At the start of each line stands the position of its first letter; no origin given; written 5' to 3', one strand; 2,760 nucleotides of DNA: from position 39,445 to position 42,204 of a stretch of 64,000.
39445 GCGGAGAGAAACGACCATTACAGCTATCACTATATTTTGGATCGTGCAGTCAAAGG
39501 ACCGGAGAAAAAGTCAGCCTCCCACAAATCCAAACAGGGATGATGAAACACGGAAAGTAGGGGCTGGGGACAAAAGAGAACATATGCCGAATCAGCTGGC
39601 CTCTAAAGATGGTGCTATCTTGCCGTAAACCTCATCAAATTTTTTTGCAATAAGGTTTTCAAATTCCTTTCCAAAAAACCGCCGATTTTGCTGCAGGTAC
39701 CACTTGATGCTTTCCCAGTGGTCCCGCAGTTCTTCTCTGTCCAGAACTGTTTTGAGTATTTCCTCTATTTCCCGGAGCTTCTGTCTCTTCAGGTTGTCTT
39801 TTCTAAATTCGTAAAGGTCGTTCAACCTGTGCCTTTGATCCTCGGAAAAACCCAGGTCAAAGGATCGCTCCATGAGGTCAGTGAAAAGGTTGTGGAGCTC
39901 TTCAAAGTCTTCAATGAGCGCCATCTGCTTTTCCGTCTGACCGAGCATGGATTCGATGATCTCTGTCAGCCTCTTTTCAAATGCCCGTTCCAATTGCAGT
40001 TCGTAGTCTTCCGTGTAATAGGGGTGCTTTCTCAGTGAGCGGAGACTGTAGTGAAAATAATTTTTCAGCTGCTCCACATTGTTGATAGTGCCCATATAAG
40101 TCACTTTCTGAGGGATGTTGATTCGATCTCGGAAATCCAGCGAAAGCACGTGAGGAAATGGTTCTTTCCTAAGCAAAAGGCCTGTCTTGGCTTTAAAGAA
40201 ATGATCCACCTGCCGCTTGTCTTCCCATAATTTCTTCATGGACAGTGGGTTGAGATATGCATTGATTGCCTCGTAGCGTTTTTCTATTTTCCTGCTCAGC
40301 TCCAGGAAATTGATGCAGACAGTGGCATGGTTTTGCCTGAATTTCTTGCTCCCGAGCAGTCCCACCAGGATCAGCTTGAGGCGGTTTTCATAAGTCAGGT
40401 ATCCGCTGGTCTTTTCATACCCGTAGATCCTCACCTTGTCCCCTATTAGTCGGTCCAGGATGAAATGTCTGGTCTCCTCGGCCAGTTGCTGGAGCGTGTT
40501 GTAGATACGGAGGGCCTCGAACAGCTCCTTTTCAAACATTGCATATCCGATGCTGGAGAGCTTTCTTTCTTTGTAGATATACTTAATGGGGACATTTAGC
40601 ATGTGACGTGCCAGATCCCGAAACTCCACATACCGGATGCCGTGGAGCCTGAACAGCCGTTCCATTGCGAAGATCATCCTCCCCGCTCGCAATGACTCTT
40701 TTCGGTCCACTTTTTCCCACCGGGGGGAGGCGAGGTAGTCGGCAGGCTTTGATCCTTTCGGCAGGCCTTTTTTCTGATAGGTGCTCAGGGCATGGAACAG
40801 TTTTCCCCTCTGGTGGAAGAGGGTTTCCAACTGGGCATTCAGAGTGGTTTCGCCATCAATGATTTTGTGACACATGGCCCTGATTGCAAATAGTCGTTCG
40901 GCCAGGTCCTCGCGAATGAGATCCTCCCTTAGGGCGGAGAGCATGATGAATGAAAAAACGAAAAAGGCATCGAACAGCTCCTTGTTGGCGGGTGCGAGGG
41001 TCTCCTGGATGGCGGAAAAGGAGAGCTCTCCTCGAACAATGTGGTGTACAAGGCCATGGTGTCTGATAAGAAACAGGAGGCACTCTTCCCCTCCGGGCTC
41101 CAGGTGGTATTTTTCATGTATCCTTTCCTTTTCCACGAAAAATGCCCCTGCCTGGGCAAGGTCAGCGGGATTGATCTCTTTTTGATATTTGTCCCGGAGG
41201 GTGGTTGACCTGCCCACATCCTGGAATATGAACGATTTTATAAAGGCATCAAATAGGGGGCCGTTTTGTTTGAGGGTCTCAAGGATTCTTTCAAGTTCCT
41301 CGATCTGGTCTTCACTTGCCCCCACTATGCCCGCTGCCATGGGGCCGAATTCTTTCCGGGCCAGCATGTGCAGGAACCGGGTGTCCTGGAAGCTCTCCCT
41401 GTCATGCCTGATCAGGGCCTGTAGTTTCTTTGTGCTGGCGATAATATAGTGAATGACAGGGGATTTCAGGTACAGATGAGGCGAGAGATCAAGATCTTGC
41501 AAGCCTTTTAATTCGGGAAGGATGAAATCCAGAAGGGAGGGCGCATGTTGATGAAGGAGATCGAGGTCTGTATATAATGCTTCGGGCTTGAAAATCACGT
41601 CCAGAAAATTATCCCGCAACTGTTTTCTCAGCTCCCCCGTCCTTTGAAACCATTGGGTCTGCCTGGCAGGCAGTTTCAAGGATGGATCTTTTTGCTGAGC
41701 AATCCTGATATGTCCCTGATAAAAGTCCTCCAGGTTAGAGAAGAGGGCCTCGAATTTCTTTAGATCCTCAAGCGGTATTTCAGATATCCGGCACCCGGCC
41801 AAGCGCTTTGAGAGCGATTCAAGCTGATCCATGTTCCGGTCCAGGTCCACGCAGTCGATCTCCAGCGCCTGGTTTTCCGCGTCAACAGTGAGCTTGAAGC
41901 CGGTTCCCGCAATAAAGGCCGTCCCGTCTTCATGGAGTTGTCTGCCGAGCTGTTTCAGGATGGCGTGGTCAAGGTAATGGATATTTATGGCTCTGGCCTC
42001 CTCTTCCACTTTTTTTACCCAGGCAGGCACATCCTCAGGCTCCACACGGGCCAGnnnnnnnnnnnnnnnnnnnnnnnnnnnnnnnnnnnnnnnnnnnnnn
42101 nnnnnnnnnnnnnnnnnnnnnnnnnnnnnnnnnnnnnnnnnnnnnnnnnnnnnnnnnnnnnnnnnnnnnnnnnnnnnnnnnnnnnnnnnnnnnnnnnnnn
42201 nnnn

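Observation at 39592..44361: Orphan 1589-aa protein with degenerate GlnD-like HD modules, abutting the ABC operon and visibly more AT-rich than its neighbours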

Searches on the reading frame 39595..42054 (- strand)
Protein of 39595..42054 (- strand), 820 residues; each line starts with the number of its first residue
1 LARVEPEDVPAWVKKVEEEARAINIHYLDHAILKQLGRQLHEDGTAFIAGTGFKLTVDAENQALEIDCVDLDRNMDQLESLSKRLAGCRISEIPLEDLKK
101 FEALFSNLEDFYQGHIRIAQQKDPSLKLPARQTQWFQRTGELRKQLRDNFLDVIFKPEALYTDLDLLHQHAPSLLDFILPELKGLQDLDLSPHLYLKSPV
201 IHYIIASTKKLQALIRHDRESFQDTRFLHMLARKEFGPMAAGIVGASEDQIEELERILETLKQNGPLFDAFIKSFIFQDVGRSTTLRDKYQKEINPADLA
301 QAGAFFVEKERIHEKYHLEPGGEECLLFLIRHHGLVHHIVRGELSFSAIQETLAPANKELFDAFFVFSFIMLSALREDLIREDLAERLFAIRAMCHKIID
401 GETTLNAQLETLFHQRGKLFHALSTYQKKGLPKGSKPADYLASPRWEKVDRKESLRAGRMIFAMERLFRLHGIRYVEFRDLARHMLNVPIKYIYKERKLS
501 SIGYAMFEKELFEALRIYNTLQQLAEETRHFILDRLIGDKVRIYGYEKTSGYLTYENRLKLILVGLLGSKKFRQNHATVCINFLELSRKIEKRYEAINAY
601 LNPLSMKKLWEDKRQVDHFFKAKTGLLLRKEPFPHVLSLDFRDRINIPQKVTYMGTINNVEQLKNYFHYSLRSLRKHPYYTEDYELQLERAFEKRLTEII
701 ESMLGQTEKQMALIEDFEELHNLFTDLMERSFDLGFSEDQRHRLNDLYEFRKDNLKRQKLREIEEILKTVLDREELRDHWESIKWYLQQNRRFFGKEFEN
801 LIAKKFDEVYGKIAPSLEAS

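Call 45: predict_structure(alignment_id=A3)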
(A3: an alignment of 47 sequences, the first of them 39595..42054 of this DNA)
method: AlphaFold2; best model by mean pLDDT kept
length: 820 residues; sequences in the alignment: 47
mean_pLDDT: 90.1   pTM: 0.83
mean pLDDT of the five models: 90.1, 89.1, 88.3, 87.3, 87.1
residues with pLDDT >= 90: 571; 70-90: 217; 50-70: 26; < 50: 6
segments of 3 or more residues with pLDDT < 50: 817-820
pLDDT, mean of each block of 10 residues (from residue 1): 66 86 76 78 80 84 84 93 89 93 92 77 65 89 92 93 96 93 84 82 95 95 92 89 88 97 96 96 91 92 96 92 96 94 95 96 97 90 93 97 96 93 89 83 73 94 97 94 94 92 94 96 95 94 95 95 96 81 95 93 93 90 95 94 92 94 96 90 94 94 92 92 93 88 92 92 90 88 89 87 90 60
secondary structure, 60 per line:
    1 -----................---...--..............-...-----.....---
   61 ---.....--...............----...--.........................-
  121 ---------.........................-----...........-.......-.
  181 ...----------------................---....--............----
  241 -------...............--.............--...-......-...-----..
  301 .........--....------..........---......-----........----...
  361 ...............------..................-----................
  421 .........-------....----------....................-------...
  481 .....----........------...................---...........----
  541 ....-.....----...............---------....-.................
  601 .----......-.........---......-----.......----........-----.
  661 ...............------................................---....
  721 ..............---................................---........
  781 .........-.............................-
elements in order (helices of 4 or more, strands of 3 or more residues): H6-21 H30-43 E45-47 E53-57 E64-68 H71-85 H95-119 H130-154 H160-170 H172-178 H180-183 H200-215 H219-222 H225-236 H248-262 H265-277 H284-289 H299-309 H312-315 H322-331 H335-340 H346-353 H358-375 H382-399 H405-429 H437-440 H451-470 H478-485 H490-497 H504-522 H526-536 E541-544 H546-550 H555-569 E579-582 H584-601 H606-611 H613-621 E625-630 E636-642 H647-654 H660-675 H682-713 H717-734 H738-769 H773-789 H791-819

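Call 48: fold_search(model_id=the predicted structure, library=pdb)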
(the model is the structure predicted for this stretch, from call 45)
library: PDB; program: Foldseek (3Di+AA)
matches with E <= 10: 194; with E <= 0.001: 0
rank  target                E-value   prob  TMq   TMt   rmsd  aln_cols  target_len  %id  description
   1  3wfp_B                2.1e-03  1.00  0.20  0.34  18.9       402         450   14  tRNA processing enzyme (apo form 2) (released 2014-01-01)
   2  3wfr_F                2.6e-03  1.00  0.21  0.36  17.2       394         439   14  tRNA processing enzyme complex 2 (released 2014-01-01)
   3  3wfp_C                2.8e-03  1.00  0.21  0.38  18.8       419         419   14  tRNA processing enzyme (apo form 2) (released 2014-01-01)
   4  3wfq_F                1.9e-02  1.00  0.21  0.36  19.4       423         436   14  tRNA processing enzyme complex 1 (released 2014-01-01)
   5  8tl7_A                7.1e-02  0.21  0.11  0.12  35.3       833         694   10  CryoEM Structure of a Computationally Designed T3 Tetrahedral Nanocage (released 2024-03-13)
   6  9hvq_Q                2.5e-01  0.13  0.11  0.11  31.6       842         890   12  Structure of the transcribing Pol II-DSIF-PAF-SPT6-RECQL5 complex (released 2025-07-16)
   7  2pfv                  4.8e-01  0.13  0.13  0.17  29.8       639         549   12  S. cerevisiae Exo70 with additional residues to 2.1 Angrstrom resolution (released 2007-05-22)
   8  8hmf_D                4.8e-01  0.05  0.09  0.06  37.6       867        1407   10  head module state 2 of Tetrahymena IFT-A (released 2023-06-14)
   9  9sob_T                5.7e-01  0.10  0.11  0.12  23.9       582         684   10  Structural Model of the Nuclear Pore Complex in Arabidopsis thaliana (released 2025-11-05)
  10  7k58_B                6.4e-01  0.05  0.09  0.03  48.1       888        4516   12  Structure of outer-arm dyneins bound to microtubule with microtubule binding state 1(MTBS-1) (released 2021-09-29)
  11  9j9z_A                6.4e-01  0.03  0.06  0.08  26.6       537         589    9  Cryo-EM structure of Outward state Anhydromuropeptide permease (AmpG) complex with GlcNAc-1,6-anhMurNAc (released 2025-07-16)
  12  4jsn_A                7.9e-01  0.07  0.10  0.08  26.4       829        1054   12  structure of mTORdeltaN-mLST8 complex (released 2013-05-08)
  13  7woj                  8.6e-01  0.06  0.10  0.12  21.8       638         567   10  Crystal structure of HSA-Myr complex soaked with cisplatin for one week (released 2022-07-20)
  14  5edi_B                1.0e+00  0.16  0.12  0.25  18.6       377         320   10  CRYSTAL STRUCTURE OF HUMAN PHOSPHODIESTERASE 10 IN COMPLEX WITH c2(c(n1nc(nc1c(c2)C)CCc3nc(nn3C)N4CCCC4)C)Cl, micromol (released 2016-03-09)
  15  2qr4_B                1.0e+00  0.06  0.10  0.14  27.0       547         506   11  Crystal structure of oligoendopeptidase-F from Enterococcus faecium (released 2007-08-14)
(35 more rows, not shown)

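Call 49: search_solved_structures(query=A3, max_evalue=10, show_alignments=5)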
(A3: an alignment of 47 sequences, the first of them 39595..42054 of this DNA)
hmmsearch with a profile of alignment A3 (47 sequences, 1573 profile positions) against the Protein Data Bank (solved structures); distinct sequences matched with E-value up to 10: 1.
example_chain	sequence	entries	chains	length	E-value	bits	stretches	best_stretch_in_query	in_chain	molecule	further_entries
5u0p_2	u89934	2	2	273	0.11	13.1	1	895-948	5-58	Mediator complex subunit 27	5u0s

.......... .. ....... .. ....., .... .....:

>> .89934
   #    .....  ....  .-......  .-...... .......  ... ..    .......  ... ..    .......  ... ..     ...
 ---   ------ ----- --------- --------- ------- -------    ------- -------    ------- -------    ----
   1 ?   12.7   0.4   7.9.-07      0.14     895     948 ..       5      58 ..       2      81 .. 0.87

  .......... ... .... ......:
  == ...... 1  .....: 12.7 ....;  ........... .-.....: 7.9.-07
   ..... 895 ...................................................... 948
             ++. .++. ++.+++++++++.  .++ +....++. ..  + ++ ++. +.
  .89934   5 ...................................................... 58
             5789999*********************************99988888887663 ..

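Call 79: fold_search(model_id=the predicted structure, library=viral)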
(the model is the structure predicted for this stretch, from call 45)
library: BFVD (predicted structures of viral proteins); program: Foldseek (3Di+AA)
matches with E <= 10: 211; with E <= 0.001: 0
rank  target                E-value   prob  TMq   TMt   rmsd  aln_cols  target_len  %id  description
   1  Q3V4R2                1.6e-01  0.12  0.11  0.11  40.2       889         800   10  Structural protein ORF800 [Acidianus two-tailed virus]
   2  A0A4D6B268            2.4e-01  0.07  0.08  0.06  38.8       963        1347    9  (no name in the UniProt tables at hand)
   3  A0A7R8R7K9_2          3.0e-01  0.06  0.07  0.07  50.6       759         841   11  Tape measure protein [Klebsiella phage vB_KaS-Veronica]
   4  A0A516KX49            3.6e-01  0.06  0.08  0.09  36.4       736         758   10  (no name in the UniProt tables at hand)
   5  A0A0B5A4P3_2          3.7e-01  0.05  0.07  0.07  40.6       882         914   11  (no name in the UniProt tables at hand)
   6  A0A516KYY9            4.4e-01  0.08  0.11  0.11  37.8       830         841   13  (no name in the UniProt tables at hand)
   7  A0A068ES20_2          4.4e-01  0.06  0.08  0.07  31.6       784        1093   10  Large tegument protein [Falconid herpesvirus 1]
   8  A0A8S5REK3            4.8e-01  0.06  0.10  0.09  38.9       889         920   11  Tail tape measure protein [virus sp. ctqEG8]
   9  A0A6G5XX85            4.8e-01  0.06  0.09  0.07  30.4       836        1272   10  (no name in the UniProt tables at hand)
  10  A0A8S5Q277            5.0e-01  0.03  0.07  0.07  37.5       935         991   11  Uncharacterized protein [Siphoviridae sp. ctLqe90]
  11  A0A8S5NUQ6            5.9e-01  0.04  0.07  0.09  33.9       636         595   10  Minor tail protein (Fragment) [Myoviridae sp. ct1CM14]
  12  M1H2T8                6.1e-01  0.35  0.06  0.14  13.1       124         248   11  (no name in the UniProt tables at hand)
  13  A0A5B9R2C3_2          6.1e-01  0.09  0.13  0.11  37.2       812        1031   13  Large tegument protein deneddylase [Cacatuid alphaherpesvirus 2]
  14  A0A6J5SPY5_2          6.9e-01  0.07  0.12  0.09  39.6      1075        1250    9  Uncharacterized protein [uncultured Caudovirales phage]
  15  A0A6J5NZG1            8.2e-01  0.08  0.12  0.13  30.1       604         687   11  Uncharacterized protein [uncultured Caudovirales phage]
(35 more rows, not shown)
